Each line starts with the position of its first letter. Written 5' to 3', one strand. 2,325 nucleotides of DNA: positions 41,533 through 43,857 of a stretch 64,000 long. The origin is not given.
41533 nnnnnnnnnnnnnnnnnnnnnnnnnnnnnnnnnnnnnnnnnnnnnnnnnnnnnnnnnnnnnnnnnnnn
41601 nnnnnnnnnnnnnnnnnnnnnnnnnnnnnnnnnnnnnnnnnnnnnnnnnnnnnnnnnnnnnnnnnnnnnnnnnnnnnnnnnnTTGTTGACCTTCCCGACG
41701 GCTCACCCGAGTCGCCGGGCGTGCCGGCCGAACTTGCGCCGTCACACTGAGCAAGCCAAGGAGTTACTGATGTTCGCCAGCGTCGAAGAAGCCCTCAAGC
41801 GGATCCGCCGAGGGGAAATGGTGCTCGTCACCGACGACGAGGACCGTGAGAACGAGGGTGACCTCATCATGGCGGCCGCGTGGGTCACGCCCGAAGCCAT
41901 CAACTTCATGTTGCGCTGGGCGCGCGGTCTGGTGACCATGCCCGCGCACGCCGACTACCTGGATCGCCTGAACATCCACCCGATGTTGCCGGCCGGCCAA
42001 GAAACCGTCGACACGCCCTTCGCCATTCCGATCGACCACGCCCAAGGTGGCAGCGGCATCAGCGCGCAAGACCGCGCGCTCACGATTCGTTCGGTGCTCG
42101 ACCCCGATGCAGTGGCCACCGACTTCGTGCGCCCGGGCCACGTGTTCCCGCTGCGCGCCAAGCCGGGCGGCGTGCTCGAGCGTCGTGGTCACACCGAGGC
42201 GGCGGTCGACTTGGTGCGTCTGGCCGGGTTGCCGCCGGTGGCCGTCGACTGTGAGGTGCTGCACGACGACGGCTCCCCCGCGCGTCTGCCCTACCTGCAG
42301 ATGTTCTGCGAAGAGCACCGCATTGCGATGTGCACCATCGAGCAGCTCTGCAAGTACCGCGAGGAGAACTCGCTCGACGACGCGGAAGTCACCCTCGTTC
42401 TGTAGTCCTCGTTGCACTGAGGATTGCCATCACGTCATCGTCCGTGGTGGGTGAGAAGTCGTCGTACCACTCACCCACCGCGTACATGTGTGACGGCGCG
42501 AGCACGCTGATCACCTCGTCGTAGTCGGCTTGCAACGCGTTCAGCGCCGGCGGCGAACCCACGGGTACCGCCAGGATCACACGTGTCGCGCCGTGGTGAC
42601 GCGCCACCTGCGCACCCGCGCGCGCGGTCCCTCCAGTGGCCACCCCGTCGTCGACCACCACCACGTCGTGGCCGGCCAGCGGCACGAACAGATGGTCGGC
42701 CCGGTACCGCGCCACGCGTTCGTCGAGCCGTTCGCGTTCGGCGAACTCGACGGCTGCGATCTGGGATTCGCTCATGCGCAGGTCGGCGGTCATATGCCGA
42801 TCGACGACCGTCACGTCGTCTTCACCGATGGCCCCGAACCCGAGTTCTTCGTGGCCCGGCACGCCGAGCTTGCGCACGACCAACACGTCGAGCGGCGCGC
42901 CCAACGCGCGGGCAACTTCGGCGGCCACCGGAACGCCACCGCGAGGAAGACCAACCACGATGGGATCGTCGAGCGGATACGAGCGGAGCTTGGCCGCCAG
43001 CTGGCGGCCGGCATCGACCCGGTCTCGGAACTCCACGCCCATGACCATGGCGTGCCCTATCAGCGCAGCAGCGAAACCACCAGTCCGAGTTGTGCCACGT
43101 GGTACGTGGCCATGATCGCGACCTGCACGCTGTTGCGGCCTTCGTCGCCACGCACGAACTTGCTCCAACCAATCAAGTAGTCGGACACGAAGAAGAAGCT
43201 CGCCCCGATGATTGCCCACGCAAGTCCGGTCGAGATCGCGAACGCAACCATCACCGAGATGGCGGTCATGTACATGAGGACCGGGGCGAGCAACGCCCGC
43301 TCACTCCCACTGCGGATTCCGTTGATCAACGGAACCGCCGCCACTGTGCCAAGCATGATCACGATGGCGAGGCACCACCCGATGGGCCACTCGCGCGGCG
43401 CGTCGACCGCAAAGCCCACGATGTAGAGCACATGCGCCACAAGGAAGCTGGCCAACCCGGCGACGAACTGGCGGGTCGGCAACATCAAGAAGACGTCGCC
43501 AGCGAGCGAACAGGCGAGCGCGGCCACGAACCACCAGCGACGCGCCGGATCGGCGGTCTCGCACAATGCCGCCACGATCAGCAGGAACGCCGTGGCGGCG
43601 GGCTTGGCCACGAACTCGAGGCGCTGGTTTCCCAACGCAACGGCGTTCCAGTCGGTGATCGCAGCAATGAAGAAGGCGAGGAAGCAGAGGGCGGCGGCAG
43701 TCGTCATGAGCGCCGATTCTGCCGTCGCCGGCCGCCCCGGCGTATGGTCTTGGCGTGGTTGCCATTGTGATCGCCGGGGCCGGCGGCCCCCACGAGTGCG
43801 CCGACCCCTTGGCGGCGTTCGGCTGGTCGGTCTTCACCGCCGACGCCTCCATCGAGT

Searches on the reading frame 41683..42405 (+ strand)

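Call 12: search_protein_families(library=pfam, proteins=[window:41683-42405:+], max_evalue=0.05)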
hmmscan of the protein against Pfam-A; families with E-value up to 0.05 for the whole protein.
window:41683-42405:+ (240 aa): 1 family
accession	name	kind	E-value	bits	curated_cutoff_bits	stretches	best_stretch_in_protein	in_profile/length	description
PF00926.24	DHBP_synthase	-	1.5e-75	253.4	26.4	1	35-225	1-191/191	3,4-dihydroxy-2-butanone 4-phosphate synthase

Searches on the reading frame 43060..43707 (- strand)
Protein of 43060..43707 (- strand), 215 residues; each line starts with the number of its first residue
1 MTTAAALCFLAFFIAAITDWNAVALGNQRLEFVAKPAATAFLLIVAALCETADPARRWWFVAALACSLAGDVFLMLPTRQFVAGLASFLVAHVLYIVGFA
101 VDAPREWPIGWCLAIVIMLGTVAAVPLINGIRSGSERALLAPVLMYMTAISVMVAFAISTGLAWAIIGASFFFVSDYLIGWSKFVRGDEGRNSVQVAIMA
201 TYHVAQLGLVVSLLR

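Call 90: search_protein_families(library=pfam, proteins=[window:43060-43707:-], max_evalue=0.001)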
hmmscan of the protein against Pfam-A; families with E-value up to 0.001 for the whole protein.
window:43060-43707:- (215 aa): 1 family
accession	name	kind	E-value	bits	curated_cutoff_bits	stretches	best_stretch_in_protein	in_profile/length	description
PF07947.19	YhhN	-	5.7e-38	130.9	25.6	1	32-212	3-181/182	YhhN family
